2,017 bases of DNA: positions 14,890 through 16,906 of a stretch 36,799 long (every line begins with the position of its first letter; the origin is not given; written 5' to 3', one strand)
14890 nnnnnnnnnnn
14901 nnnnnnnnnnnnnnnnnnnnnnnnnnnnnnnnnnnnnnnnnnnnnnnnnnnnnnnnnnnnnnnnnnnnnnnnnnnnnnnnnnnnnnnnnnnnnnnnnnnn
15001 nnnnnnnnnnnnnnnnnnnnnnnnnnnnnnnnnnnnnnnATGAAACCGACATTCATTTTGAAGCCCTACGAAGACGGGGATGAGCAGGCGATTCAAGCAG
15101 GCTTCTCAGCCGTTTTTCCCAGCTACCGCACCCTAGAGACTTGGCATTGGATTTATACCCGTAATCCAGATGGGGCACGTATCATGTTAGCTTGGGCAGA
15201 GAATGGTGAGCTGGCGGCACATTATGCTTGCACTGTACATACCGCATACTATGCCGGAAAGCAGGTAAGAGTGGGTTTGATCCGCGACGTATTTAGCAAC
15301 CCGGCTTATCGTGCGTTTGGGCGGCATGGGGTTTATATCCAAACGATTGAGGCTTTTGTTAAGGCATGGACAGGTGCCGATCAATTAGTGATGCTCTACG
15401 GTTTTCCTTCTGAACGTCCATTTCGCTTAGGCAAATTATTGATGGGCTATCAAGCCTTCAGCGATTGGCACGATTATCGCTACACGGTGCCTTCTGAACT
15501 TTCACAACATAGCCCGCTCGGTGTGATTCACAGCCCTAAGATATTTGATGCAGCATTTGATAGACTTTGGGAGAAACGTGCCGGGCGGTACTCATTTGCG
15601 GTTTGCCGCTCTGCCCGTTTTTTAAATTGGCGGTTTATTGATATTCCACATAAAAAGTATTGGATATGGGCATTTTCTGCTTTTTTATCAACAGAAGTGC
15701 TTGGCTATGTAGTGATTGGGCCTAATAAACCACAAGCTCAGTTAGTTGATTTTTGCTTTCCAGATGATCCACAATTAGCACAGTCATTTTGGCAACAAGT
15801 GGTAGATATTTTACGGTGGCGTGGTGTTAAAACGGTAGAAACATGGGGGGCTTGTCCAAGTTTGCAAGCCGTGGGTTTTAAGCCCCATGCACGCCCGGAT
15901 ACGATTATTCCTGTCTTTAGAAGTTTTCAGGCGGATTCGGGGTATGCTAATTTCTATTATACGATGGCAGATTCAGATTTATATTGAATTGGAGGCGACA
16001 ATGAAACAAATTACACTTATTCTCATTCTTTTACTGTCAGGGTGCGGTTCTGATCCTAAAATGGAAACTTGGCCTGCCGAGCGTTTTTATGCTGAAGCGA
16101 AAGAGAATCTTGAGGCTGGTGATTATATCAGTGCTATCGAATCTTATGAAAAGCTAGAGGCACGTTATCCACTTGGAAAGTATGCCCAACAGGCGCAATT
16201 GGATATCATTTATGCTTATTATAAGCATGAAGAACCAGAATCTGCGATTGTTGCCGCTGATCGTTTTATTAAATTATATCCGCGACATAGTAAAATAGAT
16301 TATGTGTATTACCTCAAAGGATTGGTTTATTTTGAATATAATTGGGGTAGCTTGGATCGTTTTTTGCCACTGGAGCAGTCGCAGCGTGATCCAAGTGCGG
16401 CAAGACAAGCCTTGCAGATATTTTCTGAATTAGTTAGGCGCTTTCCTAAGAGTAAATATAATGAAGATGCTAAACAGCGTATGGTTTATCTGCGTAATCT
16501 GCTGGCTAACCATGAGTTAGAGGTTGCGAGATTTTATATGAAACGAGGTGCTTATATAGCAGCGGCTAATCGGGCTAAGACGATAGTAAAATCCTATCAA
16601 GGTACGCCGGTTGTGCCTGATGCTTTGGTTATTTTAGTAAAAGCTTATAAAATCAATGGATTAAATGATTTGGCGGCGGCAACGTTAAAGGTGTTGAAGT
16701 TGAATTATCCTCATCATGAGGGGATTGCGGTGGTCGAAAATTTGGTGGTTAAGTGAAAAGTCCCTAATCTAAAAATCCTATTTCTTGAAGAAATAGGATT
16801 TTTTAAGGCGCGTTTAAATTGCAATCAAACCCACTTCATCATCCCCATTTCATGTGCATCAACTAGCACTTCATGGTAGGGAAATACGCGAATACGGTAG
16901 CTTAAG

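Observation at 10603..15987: Secreted protein, GNAT, PIG-L deacetylase fused to three GT2 domains, and a second GNAT-like gene: unusual GlcNAc-glycoconjugate pathway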

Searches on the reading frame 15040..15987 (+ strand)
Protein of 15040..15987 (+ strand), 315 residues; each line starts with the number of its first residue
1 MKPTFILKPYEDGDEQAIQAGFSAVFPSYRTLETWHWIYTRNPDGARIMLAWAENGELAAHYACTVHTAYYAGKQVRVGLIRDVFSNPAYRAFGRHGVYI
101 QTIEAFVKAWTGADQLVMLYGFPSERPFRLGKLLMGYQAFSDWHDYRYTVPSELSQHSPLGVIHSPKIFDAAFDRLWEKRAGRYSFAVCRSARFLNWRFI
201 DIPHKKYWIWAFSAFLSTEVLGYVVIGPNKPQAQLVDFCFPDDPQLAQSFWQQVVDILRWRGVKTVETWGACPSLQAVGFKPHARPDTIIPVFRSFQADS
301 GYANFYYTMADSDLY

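Call 3: search_protein_families(library=pfam, proteins=[window:15040-15987:+], max_evalue=0.01)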
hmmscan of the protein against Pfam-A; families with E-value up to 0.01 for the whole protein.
window:15040-15987:+ (315 aa): 1 family
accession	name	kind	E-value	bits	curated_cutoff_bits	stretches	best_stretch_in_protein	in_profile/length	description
PF13527.13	Acetyltransf_9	-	1.1e-05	25.8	25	1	8-127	3-117/127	Acetyltransferase (GNAT) domain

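Call 4: search_protein_families(library=ncbifam, proteins=[window:15040-15987:+], max_evalue=0.01)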
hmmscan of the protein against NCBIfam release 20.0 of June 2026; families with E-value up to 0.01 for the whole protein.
window:15040-15987:+ (315 aa): 0 families

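Call 15: search_solved_structures(query=window:15040-15987:+, max_evalue=1)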
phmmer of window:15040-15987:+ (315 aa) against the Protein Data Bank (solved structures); distinct sequences matched with E-value up to 1: 17.
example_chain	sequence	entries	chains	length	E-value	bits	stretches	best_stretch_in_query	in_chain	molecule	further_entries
7br1_A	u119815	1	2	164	0.026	16.8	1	33-78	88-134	Hydroxynitrile lyase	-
7bow_A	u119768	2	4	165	0.027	16.8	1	33-78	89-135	Hydroxynitrile lyase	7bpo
5tbm_B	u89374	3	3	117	0.4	12.9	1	232-257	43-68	Aryl hydrocarbon receptor nuclear translocator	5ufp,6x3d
6x21_B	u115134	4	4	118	0.42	12.8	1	232-257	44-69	Aryl hydrocarbon receptor nuclear translocator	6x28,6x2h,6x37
4h6j_B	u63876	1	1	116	0.43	12.8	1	232-257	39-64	ARYL HYDROCARBON NUCLEAR TRANSLOCATOR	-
3f1n_B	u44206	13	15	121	0.45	12.8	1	232-257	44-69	Aryl hydrocarbon receptor nuclear translocator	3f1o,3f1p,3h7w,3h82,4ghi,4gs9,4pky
8ck3_B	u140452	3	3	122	0.45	12.7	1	232-257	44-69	Aryl hydrocarbon receptor nuclear translocator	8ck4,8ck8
9i64_B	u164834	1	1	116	0.47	12.7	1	233-257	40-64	Aryl hydrocarbon receptor nuclear translocator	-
44hp_B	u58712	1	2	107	0.51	12.6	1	233-257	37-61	Aryl hydrocarbon receptor nuclear translocator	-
4eq1_A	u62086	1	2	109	0.52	12.5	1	233-257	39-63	Aryl hydrocarbon receptor nuclear translocator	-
2a24_B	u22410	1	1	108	0.54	12.5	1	233-257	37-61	Aryl hydrocarbon receptor nuclear translocator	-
7vni_D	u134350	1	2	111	0.55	12.5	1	233-257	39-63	Aryl hydrocarbon receptor nuclear translocator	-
2k7s_A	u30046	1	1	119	0.61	12.3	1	233-257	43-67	Aryl hydrocarbon receptor nuclear translocator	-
1x0o_A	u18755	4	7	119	0.62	12.3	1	233-257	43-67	Aryl hydrocarbon receptor nuclear translocator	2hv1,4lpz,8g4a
2b02_A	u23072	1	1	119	0.64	12.2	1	233-257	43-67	Aryl hydrocarbon receptor nuclear translocator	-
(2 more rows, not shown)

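Call 22: find_homologous_proteins(query=window:15040-15987:+, max_evalue=0.001)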
Query window:15040-15987:+ (315 aa): 12 proteins with E <= 0.001 among 726 candidates.
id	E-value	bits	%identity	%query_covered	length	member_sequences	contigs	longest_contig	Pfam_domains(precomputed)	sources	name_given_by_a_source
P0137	3.9e-194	662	90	100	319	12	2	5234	PF13527.14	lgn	-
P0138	2.6e-158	545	73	100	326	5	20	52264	PF13527.14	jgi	jgi:hypothetical protein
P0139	1.2e-156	539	73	100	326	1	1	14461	PF13527.14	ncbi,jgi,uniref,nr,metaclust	ncbi:hypothetical protein PN36_33935 [Candidatus Thiomargarita nelsonii]|uniref:Uncharacterized prot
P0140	5.4e-154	530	70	100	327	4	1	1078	-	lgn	-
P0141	1.4e-149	516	69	100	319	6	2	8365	PF13527.14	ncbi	-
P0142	9.5e-149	513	69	100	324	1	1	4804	PF13527.14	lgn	-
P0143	3.1e-142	492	66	100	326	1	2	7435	-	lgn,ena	-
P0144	1.6e-126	440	60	100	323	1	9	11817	-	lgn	-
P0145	1.8e-118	414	59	100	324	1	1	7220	-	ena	-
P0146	8.4e-84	300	44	99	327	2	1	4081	PF13527.14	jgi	-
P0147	1.1e-78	283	43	99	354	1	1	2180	PF13527.14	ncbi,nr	ncbi:MAG: GNAT family N-acetyltransferase [Nitrospinae bacterium]|nr:GNAT family N-acetyltransferase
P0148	2.8e-29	120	71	25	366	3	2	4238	PF13847.13,PF13489.13,PF02353.27,PF13649.13,PF08241.19,PF08242.19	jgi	jgi:cyclopropane fatty-acyl-phospholipid synthase-like methyltransferase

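Call 35: predict_structure(alignment_id=A3)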
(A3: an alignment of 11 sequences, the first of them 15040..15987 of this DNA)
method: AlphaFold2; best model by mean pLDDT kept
length: 315 residues; sequences in the alignment: 11
mean_pLDDT: 54.8   pTM: 0.41
mean pLDDT of the five models: 54.8, 49.7, 49.5, 45.4, 43.8
residues with pLDDT >= 90: 0; 70-90: 77; 50-70: 112; < 50: 126
segments of 3 or more residues with pLDDT < 50: 41-45, 68-75, 116-158, 176-178, 180-204, 269-275, 285-315
pLDDT, mean of each block of 10 residues (from residue 1): 77 79 57 61 59 84 57 48 64 60 65 49 31 31 27 46 67 50 35 32 60 68 71 69 68 81 69 50 45 31 24 25
secondary structure, 60 per line:
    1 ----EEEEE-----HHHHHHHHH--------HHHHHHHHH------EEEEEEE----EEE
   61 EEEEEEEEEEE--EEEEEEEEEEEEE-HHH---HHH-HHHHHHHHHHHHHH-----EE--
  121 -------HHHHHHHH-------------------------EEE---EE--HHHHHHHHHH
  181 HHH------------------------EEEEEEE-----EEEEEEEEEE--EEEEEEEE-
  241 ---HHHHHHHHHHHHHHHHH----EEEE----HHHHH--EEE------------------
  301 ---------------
elements in order: E5-9 H15-23 H32-40 E47-53 E58-71 E74-86 H98-111 H128-135 E161-163 H171-183 E208-214 E220-229 E232-239 H244-260 E265-268 H273-277 E280-282

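Call 49: search_protein_families(library=padloc, proteins=[window:15040-15987:+], max_evalue=0.001)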
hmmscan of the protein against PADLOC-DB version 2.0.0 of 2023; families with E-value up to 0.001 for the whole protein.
window:15040-15987:+ (315 aa): 0 families

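Call 59: search_solved_structures(query=A4, max_evalue=5)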
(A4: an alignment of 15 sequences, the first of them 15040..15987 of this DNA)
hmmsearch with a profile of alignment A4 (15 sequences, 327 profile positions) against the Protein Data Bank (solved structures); distinct sequences matched with E-value up to 5: 2.
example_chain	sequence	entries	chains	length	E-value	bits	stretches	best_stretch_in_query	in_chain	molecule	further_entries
1m44_A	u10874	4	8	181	0.098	15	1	18-94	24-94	Aminoglycoside 2'-N-acetyltransferase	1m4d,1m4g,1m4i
8sgx_S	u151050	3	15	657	0.98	11.7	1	67-126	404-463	propionyl-CoA carboxylase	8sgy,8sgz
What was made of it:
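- Tried and rejected: A profile search of the PDB with 15 D sequences gave nothing significant; the best hit was AAC(2') at E=0.098 (call 59).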

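Call 60: search_protein_families(library=pfam, alignment_id=A4, max_evalue=0.1)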
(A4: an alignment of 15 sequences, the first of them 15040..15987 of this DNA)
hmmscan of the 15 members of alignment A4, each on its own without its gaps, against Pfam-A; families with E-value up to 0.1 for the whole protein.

A. member 1, window:15040-15987:+ (315 aa): 1 family
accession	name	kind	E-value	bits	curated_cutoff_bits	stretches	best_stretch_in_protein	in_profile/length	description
PF13527.13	Acetyltransf_9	-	1.1e-05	25.8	25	1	8-127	3-117/127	Acetyltransferase (GNAT) domain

B. families by the number of members that match (of 15 scanned): 4 families
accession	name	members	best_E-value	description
PF13527.13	Acetyltransf_9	12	5.5e-07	Acetyltransferase (GNAT) domain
PF00583.31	Acetyltransf_1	1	0.017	Acetyltransferase (GNAT) family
PF08549.15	SWI-SNF_Ssr4_N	1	0.018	SWI/SNF and RSC complexes subunit Ssr4 N-terminal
PF01801.21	Cytomega_gL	1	0.024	Cytomegalovirus glycoprotein L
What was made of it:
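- On GNAT acyltransferases (gene D): 12 of 15 family members match it (call 60).
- Checked: However, 12 of 15 family members hit the same model (call 60).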

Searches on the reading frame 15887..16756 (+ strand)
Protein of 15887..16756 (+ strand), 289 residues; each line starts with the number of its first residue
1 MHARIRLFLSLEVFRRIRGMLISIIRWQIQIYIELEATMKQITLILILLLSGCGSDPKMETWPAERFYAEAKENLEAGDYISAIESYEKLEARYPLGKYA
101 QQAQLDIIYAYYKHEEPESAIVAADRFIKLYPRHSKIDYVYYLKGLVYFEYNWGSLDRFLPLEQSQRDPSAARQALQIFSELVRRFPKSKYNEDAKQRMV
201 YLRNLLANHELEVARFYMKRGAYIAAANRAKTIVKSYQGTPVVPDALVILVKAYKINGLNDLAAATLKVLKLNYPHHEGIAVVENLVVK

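Call 3: search_protein_families(library=pfam, proteins=[window:15887-16756:+], max_evalue=0.01)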
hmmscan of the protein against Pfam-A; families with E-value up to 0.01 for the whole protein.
window:15887-16756:+ (289 aa): 6 families
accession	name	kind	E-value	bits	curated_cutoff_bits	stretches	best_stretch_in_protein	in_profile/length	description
PF13525.12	YfiO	-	1.2e-69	234.6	25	1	63-265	4-199/203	Outer membrane lipoprotein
PF13512.12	TPR_18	-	2.4e-48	164.4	21.9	1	63-199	9-145/145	Tetratricopeptide repeat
PF13174.12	TPR_6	-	1.7e-07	31.9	26.3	0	102-133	1-32/33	Tetratricopeptide repeat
PF13432.12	TPR_16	-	3.9e-07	30.8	32.7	1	68-132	1-62/65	Tetratricopeptide repeat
PF13428.12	TPR_14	-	4.8e-06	27.2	23.5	0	103-137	3-37/44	Tetratricopeptide repeat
PF14559.12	TPR_19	-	0.00058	20.6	25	0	75-125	2-49/68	Tetratricopeptide repeat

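Call 4: search_protein_families(library=ncbifam, proteins=[window:15887-16756:+], max_evalue=0.01)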
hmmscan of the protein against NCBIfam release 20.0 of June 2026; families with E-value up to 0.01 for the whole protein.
window:15887-16756:+ (289 aa): 4 families
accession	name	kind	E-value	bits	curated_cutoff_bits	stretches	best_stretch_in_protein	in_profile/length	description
TIGR03302.1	OM_YfiO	subfamily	8.7e-87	290.6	81.4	1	42-278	6-237/239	outer membrane protein assembly factor BamD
NF008119.0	PRK10866.1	equivalog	3.1e-63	213.7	363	1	44-272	11-240/243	outer membrane protein assembly factor BamD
TIGR02795.1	tol_pal_ybgF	equivalog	4.3e-15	56.4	90.1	2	67-136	5-74/119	tol-pal system protein YbgF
NF052312.1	T9SS_PorW_SprE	equivalog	3.7e-05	22.6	250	0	172-284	599-714/716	type IX secretion system periplasmic lipoprotein PorW/SprE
